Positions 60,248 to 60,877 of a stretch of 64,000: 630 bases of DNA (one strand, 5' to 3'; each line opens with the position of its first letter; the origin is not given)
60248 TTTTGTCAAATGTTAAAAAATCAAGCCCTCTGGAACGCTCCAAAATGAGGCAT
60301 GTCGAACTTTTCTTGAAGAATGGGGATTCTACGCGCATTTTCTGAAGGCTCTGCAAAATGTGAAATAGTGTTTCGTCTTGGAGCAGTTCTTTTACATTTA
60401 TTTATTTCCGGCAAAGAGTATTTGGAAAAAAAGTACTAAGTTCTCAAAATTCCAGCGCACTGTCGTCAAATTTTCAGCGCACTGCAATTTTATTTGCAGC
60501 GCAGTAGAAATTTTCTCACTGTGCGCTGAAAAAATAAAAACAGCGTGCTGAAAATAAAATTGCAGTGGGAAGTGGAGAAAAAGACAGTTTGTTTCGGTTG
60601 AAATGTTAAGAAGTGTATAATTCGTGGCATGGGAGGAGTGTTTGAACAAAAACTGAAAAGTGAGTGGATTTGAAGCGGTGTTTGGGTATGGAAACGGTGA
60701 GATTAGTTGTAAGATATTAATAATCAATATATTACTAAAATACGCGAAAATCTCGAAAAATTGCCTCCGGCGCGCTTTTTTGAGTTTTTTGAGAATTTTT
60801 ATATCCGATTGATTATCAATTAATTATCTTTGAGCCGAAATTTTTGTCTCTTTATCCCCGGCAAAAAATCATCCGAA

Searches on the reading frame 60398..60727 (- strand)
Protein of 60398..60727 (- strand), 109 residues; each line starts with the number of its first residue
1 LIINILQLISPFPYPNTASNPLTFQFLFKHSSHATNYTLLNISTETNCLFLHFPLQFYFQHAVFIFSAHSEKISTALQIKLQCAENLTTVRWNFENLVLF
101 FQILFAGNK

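Call 52: find_homologous_proteins(query=window:60398-60727:-, max_evalue=0.001)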
Query window:60398-60727:- (109 aa): 16 proteins with E <= 0.001 among 16 candidates.
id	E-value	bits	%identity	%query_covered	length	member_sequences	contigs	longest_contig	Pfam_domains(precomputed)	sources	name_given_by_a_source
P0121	6.0e-37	144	66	100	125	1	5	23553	-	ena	-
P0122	2.6e-33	132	67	92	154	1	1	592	-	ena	-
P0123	2.2e-30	123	61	100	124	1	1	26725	-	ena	-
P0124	2.3e-30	122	61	100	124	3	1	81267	-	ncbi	-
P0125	3.0e-29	119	60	100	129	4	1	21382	-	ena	-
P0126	5.5e-29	118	65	94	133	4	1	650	-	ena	-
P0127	2.0e-28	116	67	83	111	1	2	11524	-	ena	-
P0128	2.9e-27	113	68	83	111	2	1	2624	-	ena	-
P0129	4.8e-26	109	63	86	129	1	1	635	-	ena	-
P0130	5.5e-25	105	56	97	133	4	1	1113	-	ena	-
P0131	1.5e-20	91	58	83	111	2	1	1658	-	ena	-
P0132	2.1e-20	90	64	74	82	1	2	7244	-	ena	-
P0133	3.2e-19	87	65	71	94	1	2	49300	-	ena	-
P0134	8.1e-18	82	50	100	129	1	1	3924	-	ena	-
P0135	1.0e-16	79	77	49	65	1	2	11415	-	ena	-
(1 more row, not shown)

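Call 53: find_encoding_contigs(protein=P0124, flank=10000, max_places=3)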
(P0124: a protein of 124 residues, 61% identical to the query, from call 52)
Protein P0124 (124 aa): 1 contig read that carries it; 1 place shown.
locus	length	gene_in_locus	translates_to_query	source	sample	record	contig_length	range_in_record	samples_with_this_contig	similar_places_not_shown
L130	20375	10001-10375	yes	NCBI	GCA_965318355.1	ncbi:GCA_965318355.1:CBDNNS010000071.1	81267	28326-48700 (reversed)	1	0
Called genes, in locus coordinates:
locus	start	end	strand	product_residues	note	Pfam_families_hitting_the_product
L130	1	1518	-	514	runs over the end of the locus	PF01943:Polysacc_synt, PF13440:Polysacc_synt_3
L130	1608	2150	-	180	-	-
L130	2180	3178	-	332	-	PF00248:Aldo_ket_red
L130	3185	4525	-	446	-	PF00206:Lyase_1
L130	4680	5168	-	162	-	-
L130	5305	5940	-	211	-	PF00156:Pribosyltran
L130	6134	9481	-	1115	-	-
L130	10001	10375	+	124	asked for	-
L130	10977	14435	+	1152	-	-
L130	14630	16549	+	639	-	PF13292:DXP_synthase_N, PF02779:Transket_pyr, PF02780:Transketolase_C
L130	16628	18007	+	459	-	PF02254:TrkA_N, PF13241:NAD_binding_7 (faint), PF02080:TrkA_C, PF02254:TrkA_N, PF02080:TrkA_C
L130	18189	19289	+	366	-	PF17761:DUF1016_N, PF06250:YhcG_C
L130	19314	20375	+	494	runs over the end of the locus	PF02386:TrkH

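Call 54: find_encoding_contigs(protein=P0123, flank=10000, max_places=2)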
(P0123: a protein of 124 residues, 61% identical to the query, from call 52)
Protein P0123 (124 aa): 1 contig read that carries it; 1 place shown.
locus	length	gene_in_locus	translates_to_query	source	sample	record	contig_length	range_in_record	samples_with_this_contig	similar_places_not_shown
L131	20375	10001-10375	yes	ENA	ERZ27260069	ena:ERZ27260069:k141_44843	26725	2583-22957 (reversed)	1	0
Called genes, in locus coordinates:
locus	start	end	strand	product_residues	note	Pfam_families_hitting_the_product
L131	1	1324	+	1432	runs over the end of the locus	-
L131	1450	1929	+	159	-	-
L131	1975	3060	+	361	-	PF13505:OMP_b-brl (faint), PF00691:OmpA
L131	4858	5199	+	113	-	PF01242:PTPS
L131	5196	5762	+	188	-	PF04055:Radical_SAM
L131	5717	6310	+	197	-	PF01227:GTP_cyclohydroI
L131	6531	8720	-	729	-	PF14587:Glyco_hydr_30_2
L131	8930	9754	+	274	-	PF00520:Ion_trans, PF07885:Ion_trans_2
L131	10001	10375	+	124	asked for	-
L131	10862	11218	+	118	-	PF06803:DUF1232 (faint)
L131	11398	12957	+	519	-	PF00749:tRNA-synt_1c, PF19269:Anticodon_2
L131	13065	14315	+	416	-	PF04413:Glycos_transf_N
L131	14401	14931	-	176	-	PF00132:Hexapep (weak), PF25084:LbH_EIF2B (faint), PF00132:Hexapep (weak)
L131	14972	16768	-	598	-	PF01321:Creatinase_N, PF16189:Creatinase_N_2, PF00557:Peptidase_M24, PF16188:Peptidase_M24_C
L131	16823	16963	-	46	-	-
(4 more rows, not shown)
